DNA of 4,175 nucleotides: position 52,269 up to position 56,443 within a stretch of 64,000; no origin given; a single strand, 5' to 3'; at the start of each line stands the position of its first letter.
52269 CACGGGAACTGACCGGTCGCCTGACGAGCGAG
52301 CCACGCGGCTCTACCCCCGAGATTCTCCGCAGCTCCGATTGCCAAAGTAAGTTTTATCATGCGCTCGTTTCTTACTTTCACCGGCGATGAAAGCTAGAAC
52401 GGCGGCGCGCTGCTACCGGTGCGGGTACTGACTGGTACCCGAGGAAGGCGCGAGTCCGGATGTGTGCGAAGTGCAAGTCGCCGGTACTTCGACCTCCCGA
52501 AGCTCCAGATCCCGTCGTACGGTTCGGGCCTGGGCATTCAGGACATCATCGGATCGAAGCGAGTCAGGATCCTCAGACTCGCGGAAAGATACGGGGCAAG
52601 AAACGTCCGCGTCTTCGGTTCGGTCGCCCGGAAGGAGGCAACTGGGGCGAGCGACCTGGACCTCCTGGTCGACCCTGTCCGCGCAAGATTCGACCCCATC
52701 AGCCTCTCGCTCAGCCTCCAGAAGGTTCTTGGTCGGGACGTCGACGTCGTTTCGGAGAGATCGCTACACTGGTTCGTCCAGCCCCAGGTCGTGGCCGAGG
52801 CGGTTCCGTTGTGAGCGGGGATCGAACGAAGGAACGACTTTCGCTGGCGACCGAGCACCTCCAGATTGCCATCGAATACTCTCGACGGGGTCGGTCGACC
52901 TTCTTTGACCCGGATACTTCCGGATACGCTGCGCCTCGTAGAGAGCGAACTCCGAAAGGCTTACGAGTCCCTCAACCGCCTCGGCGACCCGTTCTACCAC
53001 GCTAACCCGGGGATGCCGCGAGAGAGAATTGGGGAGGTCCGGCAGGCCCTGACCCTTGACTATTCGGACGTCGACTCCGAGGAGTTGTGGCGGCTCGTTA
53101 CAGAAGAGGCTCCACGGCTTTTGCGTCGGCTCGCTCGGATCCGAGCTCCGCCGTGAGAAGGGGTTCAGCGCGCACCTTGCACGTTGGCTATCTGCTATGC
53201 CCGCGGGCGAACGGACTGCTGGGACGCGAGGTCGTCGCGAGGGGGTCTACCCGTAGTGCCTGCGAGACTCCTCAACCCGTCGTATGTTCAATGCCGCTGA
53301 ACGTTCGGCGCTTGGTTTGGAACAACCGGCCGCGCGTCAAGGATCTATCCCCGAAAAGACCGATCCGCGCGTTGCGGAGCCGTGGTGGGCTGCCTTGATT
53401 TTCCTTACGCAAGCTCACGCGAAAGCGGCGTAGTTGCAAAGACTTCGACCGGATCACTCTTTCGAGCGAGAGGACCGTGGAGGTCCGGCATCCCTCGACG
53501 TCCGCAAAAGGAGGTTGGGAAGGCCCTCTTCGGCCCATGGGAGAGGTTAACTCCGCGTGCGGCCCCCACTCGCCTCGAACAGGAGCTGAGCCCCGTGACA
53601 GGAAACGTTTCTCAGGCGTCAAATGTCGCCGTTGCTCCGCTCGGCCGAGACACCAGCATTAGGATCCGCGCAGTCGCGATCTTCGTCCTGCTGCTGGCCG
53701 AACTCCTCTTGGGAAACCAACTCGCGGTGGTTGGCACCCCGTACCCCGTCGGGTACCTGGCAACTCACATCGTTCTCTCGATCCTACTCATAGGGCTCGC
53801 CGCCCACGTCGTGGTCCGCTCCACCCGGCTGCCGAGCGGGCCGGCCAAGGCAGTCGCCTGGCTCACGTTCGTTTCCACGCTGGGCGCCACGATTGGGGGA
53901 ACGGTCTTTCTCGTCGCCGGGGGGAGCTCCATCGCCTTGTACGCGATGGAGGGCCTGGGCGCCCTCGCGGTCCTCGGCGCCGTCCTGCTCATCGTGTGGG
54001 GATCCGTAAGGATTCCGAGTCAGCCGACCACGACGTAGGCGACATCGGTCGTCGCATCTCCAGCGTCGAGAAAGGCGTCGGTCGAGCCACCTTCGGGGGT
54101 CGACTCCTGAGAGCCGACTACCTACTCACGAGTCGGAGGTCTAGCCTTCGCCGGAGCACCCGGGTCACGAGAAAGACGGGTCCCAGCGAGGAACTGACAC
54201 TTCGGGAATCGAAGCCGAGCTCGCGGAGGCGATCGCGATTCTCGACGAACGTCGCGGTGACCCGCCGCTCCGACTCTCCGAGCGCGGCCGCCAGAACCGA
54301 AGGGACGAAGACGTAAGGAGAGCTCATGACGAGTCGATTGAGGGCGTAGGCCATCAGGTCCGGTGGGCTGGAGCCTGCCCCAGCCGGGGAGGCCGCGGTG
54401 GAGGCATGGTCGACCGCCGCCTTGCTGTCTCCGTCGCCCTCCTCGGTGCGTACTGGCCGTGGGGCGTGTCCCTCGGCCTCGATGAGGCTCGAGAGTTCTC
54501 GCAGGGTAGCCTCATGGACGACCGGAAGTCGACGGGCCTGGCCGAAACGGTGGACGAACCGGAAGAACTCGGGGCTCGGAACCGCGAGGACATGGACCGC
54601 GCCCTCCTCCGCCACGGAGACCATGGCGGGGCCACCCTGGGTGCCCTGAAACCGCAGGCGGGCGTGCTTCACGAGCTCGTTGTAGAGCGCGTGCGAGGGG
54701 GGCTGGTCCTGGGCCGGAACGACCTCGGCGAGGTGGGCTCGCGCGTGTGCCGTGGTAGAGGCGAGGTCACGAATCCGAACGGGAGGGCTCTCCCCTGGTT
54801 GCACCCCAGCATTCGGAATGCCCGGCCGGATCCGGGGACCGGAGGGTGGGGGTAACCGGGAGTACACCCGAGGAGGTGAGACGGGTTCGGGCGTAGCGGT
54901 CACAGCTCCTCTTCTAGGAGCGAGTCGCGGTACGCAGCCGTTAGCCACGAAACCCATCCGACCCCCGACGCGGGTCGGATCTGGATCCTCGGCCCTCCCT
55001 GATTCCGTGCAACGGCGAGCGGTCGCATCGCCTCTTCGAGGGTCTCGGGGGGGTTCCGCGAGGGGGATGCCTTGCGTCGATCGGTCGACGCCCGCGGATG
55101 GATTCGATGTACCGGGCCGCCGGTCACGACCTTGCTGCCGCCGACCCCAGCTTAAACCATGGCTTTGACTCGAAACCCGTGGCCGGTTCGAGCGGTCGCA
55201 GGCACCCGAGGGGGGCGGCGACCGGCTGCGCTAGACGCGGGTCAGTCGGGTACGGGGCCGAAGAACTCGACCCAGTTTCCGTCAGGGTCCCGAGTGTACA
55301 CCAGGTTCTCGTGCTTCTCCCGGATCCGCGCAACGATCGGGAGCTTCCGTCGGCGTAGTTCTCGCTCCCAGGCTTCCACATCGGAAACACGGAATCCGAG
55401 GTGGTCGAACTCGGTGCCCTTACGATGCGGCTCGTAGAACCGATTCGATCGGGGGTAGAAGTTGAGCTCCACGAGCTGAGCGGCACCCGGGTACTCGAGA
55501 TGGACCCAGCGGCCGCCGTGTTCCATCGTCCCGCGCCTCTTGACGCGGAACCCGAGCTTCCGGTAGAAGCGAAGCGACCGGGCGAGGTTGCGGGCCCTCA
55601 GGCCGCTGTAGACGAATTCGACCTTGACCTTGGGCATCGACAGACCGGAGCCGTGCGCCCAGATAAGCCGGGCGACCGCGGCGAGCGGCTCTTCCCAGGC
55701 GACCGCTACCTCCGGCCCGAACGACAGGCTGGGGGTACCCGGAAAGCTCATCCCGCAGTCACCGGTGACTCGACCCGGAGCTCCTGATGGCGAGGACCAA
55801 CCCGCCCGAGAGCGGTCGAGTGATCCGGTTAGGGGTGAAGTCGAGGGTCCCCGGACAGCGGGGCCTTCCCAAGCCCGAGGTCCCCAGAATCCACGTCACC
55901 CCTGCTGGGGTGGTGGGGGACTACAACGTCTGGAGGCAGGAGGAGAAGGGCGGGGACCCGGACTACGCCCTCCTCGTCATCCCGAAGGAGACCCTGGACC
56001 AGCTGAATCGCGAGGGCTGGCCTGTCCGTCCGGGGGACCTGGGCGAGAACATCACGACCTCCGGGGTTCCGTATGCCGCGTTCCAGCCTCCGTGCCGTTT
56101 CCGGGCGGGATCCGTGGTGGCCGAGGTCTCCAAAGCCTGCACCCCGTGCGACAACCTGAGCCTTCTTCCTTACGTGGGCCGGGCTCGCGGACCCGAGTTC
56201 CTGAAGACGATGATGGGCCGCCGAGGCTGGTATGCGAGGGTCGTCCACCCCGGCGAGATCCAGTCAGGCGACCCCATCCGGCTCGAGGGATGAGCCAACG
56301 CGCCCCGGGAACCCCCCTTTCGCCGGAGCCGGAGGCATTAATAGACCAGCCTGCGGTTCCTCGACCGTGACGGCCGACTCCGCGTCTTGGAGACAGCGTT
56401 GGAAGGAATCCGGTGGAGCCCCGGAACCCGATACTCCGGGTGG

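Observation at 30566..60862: A ~30-kb island dominated by anchored extracellular proteins and two acid-protease families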

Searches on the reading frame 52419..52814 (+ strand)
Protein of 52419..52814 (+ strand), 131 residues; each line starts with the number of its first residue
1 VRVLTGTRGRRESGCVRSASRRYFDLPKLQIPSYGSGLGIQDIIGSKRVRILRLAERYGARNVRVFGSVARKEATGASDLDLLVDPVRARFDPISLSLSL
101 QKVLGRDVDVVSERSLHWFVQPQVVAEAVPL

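Call 110: search_protein_families(library=pfam, proteins=[window:52419-52814:+], max_evalue=0.01)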
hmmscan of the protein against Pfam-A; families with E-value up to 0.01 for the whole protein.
window:52419-52814:+ (131 aa): 2 families
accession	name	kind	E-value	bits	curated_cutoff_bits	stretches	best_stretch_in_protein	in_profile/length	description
PF01909.29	NTP_transf_2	-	6.7e-07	30.1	21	1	54-126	8-88/93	Nucleotidyltransferase domain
PF18765.7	Polbeta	-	1e-06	29.2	26.9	1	61-128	14-84/93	Polymerase beta, Nucleotidyltransferase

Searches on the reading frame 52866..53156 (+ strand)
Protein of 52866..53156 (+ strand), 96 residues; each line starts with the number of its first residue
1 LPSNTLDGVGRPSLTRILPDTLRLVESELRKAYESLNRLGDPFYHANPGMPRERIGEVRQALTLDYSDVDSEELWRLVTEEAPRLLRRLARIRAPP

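Call 110: search_protein_families(library=pfam, proteins=[window:52866-53156:+], max_evalue=0.01)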
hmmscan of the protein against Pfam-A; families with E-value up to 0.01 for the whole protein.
window:52866-53156:+ (96 aa): 1 family
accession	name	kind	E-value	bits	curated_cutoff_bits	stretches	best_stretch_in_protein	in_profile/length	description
PF01934.22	HepT-like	-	0.00011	22.3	23.5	1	21-92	26-120/120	Ribonuclease HepT-like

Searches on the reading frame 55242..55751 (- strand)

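Call 50: search_protein_families(library=pfam, proteins=[window:55242-55751:-], max_evalue=0.001)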
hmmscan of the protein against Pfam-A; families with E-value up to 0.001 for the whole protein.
window:55242-55751:- (169 aa): 2 families
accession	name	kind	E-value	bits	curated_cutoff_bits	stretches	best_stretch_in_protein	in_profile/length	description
PF00903.31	Glyoxalase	-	8.6e-15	55.6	20.6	1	50-163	6-121/121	Glyoxalase/Bleomycin resistance protein/Dioxygenase superfamily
PF13669.12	Glyoxalase_4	-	0.00037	21.2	27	1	53-145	7-100/109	Glyoxalase/Bleomycin resistance protein/Dioxygenase superfamily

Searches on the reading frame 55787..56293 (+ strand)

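Call 110: search_protein_families(library=pfam, proteins=[window:55787-56293:+], max_evalue=0.01)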
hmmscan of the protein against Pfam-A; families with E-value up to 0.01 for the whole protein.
window:55787-56293:+ (168 aa): 1 family
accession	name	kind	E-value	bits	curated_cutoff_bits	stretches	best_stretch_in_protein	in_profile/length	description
PF03473.23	MOSC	-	2.6e-20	73.1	22.7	1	55-165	5-120/120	MOSC domain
